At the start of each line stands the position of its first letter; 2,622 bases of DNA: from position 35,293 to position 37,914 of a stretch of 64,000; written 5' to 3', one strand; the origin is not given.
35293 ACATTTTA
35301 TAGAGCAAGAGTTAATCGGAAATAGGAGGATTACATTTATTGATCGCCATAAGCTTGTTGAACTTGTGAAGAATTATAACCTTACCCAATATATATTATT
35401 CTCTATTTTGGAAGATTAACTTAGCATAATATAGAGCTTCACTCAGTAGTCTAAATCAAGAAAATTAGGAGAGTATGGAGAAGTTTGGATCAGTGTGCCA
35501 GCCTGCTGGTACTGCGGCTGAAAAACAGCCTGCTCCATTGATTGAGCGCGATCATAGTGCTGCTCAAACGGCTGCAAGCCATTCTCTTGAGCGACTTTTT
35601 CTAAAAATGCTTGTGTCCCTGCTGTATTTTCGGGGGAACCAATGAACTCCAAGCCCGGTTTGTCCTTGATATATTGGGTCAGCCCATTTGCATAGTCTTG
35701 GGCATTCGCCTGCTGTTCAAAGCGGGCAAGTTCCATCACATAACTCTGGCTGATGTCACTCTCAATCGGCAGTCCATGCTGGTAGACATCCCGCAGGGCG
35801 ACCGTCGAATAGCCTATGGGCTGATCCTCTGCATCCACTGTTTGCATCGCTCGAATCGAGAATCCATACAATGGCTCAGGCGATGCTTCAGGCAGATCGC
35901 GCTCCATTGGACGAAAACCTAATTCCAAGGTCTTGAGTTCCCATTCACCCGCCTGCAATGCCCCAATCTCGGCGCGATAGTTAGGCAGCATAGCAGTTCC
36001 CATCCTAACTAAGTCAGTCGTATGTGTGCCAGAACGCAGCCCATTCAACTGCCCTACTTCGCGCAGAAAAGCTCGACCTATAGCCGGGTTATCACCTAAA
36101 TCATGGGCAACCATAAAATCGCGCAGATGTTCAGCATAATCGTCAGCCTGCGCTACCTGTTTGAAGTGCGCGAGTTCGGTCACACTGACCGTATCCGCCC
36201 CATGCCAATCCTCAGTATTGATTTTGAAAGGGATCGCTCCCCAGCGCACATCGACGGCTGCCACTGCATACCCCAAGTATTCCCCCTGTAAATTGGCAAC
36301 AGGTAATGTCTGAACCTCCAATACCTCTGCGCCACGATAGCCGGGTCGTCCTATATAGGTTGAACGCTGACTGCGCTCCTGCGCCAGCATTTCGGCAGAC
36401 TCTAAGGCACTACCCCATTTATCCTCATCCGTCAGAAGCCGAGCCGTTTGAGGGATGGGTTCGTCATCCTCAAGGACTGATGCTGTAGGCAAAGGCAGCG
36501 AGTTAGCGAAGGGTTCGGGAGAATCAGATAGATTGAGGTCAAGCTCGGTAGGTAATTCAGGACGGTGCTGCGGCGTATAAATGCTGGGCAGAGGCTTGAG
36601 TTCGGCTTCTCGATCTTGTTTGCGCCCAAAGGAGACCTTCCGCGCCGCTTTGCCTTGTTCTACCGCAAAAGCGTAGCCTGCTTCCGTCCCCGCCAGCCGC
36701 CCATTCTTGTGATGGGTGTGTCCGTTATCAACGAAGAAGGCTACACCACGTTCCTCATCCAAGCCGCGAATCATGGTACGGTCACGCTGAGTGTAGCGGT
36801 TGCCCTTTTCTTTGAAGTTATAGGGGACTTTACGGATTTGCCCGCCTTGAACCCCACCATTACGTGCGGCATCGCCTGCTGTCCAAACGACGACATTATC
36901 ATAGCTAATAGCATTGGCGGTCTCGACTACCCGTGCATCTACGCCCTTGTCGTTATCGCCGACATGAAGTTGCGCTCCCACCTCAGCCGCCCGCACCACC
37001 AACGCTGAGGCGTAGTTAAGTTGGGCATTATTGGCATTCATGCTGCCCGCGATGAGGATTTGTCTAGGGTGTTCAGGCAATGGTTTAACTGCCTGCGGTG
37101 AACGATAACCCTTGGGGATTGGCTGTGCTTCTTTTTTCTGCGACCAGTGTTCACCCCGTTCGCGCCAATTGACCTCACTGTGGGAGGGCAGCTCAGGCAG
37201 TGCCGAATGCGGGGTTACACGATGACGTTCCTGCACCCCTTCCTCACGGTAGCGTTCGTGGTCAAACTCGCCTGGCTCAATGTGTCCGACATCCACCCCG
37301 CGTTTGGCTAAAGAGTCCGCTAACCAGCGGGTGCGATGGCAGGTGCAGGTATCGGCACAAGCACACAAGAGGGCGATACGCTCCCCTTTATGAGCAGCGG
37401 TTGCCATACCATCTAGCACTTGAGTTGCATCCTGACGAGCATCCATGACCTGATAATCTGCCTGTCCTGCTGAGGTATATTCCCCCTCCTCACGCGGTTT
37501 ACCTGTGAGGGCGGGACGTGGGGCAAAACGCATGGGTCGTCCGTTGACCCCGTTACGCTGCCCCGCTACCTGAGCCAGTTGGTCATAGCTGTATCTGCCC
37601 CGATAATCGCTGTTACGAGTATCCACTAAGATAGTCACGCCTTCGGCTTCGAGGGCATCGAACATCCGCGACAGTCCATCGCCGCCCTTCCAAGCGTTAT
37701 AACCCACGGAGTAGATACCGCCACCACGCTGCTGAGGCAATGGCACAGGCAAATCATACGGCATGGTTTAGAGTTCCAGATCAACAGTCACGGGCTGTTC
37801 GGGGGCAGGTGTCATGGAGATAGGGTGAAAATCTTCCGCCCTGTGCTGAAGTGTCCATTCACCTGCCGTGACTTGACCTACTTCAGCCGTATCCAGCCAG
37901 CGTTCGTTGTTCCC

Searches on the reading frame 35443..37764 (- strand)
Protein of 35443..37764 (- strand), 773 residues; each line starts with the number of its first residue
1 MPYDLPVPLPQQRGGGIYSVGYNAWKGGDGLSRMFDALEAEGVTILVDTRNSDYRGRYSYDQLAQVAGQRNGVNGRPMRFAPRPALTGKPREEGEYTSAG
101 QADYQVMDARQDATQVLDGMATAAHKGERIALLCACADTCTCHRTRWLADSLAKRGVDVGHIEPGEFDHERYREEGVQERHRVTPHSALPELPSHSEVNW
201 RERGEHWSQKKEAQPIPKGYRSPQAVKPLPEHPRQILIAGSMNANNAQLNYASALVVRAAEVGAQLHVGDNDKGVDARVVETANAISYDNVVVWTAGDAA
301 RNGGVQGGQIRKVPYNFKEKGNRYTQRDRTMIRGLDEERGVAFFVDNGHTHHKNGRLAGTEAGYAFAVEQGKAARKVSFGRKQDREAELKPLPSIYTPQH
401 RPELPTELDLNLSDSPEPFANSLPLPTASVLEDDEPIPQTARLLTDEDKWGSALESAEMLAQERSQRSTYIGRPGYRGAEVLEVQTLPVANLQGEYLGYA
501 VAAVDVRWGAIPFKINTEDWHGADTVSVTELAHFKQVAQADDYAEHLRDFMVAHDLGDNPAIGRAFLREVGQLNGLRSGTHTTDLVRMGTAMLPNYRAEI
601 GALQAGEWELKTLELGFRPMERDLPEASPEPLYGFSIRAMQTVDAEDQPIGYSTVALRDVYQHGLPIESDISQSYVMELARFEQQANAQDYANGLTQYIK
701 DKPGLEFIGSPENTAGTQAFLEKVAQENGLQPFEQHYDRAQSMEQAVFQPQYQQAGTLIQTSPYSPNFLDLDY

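Call 40: search_protein_families(library=pfam, proteins=[window:35443-37764:-], max_evalue=0.0001)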
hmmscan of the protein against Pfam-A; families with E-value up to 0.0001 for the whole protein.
window:35443-37764:- (773 aa): 2 families
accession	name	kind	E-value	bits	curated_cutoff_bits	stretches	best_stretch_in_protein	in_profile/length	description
PF04343.18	DUF488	-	2.1e-08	35.3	22.2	1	31-145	2-115/121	Domain of unknown function DUF488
PF22751.1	DUF488-N3a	-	7e-05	23.6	27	0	79-154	41-116/118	Active DUF488-N3 subclade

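Call 90: search_protein_families(library=padloc, proteins=[window:35443-37764:-], max_evalue=0.00001)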
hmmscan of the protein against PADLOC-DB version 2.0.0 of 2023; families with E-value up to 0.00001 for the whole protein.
window:35443-37764:- (773 aa): 1 family
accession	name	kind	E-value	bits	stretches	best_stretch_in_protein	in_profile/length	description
PDLC04657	PDC-M45B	-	3.3e-10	37.9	1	34-163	19-144/204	-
